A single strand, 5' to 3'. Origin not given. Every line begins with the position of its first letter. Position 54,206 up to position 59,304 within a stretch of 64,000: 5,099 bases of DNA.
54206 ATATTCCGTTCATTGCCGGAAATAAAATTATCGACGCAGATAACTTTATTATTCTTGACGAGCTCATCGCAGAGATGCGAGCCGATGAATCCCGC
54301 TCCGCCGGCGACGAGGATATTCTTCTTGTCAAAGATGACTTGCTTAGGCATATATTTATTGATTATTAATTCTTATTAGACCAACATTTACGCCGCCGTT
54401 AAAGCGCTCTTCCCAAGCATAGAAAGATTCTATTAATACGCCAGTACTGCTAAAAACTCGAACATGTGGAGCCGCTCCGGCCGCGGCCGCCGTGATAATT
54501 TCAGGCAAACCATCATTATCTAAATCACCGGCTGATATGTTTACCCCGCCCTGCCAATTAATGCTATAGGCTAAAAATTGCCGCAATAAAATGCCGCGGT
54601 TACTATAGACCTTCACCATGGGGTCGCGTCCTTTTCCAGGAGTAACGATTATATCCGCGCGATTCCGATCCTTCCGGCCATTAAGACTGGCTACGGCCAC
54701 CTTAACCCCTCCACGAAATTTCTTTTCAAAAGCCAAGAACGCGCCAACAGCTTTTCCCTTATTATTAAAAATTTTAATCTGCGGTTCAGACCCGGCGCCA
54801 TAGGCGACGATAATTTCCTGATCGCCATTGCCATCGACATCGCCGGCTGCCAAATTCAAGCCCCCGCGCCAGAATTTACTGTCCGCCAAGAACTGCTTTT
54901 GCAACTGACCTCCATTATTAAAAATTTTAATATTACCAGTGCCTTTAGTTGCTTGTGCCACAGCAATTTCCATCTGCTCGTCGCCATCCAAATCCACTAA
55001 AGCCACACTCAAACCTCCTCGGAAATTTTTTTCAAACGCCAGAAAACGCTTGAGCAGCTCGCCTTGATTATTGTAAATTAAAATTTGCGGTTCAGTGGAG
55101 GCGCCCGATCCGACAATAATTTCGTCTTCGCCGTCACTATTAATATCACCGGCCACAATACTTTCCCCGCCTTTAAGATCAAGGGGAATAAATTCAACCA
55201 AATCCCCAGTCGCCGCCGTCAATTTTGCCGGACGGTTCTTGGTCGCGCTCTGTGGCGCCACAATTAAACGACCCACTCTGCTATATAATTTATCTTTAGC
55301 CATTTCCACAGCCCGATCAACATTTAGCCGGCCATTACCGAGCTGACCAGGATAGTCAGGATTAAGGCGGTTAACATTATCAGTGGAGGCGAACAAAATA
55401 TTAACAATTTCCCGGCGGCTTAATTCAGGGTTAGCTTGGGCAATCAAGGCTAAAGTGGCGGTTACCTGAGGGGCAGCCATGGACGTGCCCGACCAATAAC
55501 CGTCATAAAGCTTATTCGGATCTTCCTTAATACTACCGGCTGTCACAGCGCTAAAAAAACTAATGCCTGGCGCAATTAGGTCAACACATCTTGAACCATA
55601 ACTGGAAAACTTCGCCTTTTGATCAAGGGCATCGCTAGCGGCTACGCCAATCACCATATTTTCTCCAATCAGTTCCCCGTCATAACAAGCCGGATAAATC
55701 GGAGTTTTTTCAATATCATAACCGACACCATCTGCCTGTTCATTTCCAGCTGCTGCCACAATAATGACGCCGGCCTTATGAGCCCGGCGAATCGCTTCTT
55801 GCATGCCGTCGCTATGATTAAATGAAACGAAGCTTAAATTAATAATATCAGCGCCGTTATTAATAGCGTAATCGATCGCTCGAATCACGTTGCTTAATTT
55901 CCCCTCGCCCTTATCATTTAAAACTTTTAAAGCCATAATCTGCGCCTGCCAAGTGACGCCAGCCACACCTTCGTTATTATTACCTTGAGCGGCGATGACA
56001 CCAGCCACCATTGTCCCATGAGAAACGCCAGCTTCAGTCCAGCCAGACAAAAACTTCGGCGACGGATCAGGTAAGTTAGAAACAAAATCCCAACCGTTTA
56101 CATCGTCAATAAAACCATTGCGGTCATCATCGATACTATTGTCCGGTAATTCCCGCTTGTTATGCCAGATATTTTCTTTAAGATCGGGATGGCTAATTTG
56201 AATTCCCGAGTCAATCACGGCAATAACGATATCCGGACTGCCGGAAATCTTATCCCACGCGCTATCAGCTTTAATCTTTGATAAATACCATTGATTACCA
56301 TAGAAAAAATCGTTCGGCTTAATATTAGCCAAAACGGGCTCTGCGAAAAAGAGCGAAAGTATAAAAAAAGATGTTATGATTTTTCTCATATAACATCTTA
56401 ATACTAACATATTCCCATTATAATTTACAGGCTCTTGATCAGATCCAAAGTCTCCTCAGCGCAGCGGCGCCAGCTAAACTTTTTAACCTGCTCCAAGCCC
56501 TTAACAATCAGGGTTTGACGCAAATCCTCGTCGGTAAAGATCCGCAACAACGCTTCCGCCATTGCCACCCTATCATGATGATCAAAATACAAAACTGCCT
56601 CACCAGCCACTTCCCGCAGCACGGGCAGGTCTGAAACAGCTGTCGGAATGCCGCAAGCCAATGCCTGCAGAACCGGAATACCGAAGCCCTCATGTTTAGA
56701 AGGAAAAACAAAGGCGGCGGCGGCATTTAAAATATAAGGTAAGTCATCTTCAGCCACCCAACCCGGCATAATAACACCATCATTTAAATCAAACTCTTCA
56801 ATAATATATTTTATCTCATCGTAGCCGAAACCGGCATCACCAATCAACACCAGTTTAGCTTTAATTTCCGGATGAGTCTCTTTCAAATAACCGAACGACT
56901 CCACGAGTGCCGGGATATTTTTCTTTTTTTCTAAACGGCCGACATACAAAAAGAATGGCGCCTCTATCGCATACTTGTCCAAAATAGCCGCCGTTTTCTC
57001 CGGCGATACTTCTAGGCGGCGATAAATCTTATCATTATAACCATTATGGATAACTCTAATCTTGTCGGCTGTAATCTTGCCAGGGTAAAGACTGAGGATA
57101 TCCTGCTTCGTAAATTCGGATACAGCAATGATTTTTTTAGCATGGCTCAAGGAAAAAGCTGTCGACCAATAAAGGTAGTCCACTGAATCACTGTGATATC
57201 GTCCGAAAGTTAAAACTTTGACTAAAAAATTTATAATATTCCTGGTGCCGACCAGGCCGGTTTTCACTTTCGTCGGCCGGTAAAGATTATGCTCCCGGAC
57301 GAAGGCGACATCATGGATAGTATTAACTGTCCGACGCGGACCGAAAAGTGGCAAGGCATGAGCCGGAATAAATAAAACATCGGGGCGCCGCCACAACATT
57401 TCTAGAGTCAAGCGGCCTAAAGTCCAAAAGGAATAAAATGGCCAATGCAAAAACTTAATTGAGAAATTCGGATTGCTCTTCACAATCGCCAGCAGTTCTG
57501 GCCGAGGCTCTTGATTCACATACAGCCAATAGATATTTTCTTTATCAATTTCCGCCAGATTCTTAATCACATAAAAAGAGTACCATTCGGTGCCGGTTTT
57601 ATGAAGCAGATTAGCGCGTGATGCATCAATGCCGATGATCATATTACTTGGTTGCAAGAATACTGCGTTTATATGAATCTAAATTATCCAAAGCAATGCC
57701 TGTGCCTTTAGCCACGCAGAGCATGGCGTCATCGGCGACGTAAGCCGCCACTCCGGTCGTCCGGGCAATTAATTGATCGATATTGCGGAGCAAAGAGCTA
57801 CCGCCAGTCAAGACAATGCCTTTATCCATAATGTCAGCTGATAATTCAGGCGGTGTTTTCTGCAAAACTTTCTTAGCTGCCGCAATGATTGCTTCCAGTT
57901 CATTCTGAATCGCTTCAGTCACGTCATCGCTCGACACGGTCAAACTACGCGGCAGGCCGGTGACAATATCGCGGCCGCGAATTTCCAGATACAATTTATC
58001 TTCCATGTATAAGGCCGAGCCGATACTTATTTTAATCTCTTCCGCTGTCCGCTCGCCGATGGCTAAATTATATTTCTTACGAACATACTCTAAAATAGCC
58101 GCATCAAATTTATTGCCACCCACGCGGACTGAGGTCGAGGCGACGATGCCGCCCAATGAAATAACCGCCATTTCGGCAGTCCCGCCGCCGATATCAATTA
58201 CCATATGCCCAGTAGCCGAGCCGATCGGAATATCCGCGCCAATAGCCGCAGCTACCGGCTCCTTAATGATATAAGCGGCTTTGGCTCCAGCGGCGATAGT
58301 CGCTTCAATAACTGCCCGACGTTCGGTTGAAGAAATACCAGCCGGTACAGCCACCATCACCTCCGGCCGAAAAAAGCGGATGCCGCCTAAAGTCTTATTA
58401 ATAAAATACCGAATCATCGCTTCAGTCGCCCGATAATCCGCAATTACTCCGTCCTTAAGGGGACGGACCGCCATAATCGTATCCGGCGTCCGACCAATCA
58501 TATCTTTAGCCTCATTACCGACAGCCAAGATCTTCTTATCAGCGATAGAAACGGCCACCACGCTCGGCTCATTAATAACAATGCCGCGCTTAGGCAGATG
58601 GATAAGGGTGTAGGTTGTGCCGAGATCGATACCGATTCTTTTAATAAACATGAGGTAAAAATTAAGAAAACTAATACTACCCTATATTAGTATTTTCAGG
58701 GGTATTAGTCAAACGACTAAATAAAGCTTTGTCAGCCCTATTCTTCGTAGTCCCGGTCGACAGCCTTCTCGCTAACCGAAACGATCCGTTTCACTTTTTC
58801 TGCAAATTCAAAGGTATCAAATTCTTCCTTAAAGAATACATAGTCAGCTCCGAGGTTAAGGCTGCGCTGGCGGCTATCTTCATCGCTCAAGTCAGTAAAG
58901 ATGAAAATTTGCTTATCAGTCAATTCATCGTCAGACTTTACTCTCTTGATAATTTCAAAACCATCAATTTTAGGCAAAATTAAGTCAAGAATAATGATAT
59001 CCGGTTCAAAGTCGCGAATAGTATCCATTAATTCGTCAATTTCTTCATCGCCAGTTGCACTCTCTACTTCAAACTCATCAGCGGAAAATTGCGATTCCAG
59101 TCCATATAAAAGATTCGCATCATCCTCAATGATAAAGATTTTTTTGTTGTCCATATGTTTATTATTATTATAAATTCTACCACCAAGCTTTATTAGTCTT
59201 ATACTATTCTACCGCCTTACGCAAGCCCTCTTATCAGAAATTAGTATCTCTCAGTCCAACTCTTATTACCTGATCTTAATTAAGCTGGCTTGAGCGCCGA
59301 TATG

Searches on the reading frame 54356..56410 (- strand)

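Call 29: search_protein_families(library=pfam, proteins=[window:54356-56410:-], max_evalue=0.001)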
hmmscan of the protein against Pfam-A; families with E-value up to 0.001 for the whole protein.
window:54356-56410:- (684 aa): 4 families
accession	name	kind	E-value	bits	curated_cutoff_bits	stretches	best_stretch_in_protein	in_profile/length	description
PF00082.27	Peptidase_S8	-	1.8e-53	182.1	21.8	1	60-349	3-279/288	Subtilase family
PF01839.29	FG-GAP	-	6.7e-18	64.6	22.1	1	415-439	2-26/37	FG-GAP repeat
PF13517.12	FG-GAP_3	-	4.1e-17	63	26.9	2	422-484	1-61/61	FG-GAP-like repeat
PF25292.1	Beta-prop_CGLA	-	5.5e-05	23.2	26.8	0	418-456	34-69/316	Lambda-carrageenase beta-propeller domain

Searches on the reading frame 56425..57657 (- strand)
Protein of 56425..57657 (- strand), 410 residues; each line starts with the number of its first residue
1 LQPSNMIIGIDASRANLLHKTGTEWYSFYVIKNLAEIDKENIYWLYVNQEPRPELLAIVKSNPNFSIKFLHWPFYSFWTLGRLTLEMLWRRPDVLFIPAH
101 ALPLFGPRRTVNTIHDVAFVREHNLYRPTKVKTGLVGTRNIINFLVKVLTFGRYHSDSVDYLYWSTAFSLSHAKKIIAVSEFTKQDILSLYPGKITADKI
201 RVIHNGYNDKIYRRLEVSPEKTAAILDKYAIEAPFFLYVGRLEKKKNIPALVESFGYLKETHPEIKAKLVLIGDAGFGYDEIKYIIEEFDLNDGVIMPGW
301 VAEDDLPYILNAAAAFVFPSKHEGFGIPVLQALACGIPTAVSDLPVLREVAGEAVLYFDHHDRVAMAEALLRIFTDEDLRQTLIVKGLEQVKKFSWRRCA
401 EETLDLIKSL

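Call 29: search_protein_families(library=pfam, proteins=[window:56425-57657:-], max_evalue=0.001)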
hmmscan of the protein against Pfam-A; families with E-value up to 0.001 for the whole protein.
window:56425-57657:- (410 aa): 5 families
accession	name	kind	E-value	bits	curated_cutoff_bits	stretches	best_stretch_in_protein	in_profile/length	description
PF00534.26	Glycos_transf_1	-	5.4e-32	111.1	26.4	1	232-385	14-167/172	Glycosyl transferases group 1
PF13692.12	Glyco_trans_1_4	-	2.5e-25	89.8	27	1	234-376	2-142/142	Glycosyl transferases group 1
PF13439.12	Glyco_transf_4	-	3e-10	40.8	28.5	1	50-208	30-167/170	Glycosyltransferase Family 4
PF20706.3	GT4-conflict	-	5e-07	29.5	26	1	232-343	196-312/385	Family 4 Glycosyltransferase in conflict systems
PF13524.12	Glyco_trans_1_2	-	3.9e-06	27.3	25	1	268-404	16-143/144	Glycosyl transferase-like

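Call 51: search_protein_families(library=ncbifam, proteins=[window:56425-57657:-], max_evalue=0.00001)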
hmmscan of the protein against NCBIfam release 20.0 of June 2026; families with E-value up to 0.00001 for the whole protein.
window:56425-57657:- (410 aa): 25 families
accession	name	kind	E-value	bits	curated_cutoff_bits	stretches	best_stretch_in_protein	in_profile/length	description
TIGR04047.1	MSMEG_0565_glyc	hypoth_equivalog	2.8e-32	112.2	259.85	1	169-406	135-370/373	MSMEG_0565 family glycosyltransferase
TIGR02149.1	glgA_Coryne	subfamily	1.6e-29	103.2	302.4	1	164-409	136-389/391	glycogen synthase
TIGR03999.1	thiol_BshA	equivalog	8.9e-21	74.2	273.7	1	165-401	137-364/375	N-acetyl-alpha-D-glucosaminyl L-malate synthase BshA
TIGR03088.1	stp2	hypoth_equivalog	7.3e-19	68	409.05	1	194-406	156-369/374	TIGR03088 family PEP-CTERM/XrtA system glycosyltransferase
TIGR03449.1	mycothiol_MshA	equivalog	2.7e-18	66.1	462.5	1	172-406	164-399/406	D-inositol-3-phosphate glycosyltransferase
NF050063.1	ProtGlycPglJ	equivalog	1.9e-16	60.2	500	1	172-405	144-361/363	N-acetylgalactosamine-N,N'-diacetylbacillosaminyl-diphospho-undecaprenol 4-alpha-N-acetylgalactosaminyltransferase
NF041876.1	EPS_EpsE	equivalog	4e-16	59.2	400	1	238-401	219-387/389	exopolysaccharide biosynthesis GT4 family glycosyltransferase EpsE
TIGR04157.1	glyco_rSAM_CFB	subfamily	8.7e-16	57.9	400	1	166-355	163-343/406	TIGR04157 family glycosyltransferase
NF041010.1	glycosy_Agl16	equivalog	1.8e-15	56.7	575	1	172-409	133-350/352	glycosylation protein Agl16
NF038295.1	EPS_HpsP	equivalog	5.3e-15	55.3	550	1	223-408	195-385/388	hormogonium polysaccharide biosynthesis glycosyltransferase HpsP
TIGR02472.1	sucr_P_syn_N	equivalog_domain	2.6e-14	52.9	576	1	168-405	180-436/439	sucrose-phosphate synthase, putative, glycosyltransferase domain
NF053513.1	Gtran_IagA_BgsA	equivalog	3.8e-14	52.4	460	1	171-377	104-300/333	LTA glycolipid anchor biosynthesis glycosyltransferase, IagA/BgsA family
NF047880.1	glyco_SdgA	exception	8e-11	41.2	800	1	146-396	242-476/488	serine-aspartate repeat adhesin O-glycosyltransferase SdgA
NF049988.1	MGlcDAGSynMgs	equivalog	1.1e-10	41.5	400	1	180-408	149-385/398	alpha-monoglucosyldiacylglycerol synthase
NF038298.1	EPS_HpsO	equivalog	1.4e-10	40.5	575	1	218-409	184-386/388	hormogonium polysaccharide biosynthesis glycosyltransferase HpsO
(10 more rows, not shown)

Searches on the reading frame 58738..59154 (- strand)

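Call 39: search_protein_families(library=pfam, proteins=[window:58738-59154:-], max_evalue=0.001)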
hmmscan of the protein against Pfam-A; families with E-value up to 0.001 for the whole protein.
window:58738-59154:- (138 aa): 1 family
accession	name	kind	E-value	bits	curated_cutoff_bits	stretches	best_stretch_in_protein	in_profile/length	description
PF00072.30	Response_reg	-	1e-15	58.3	30.2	1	6-110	1-100/111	Response regulator receiver domain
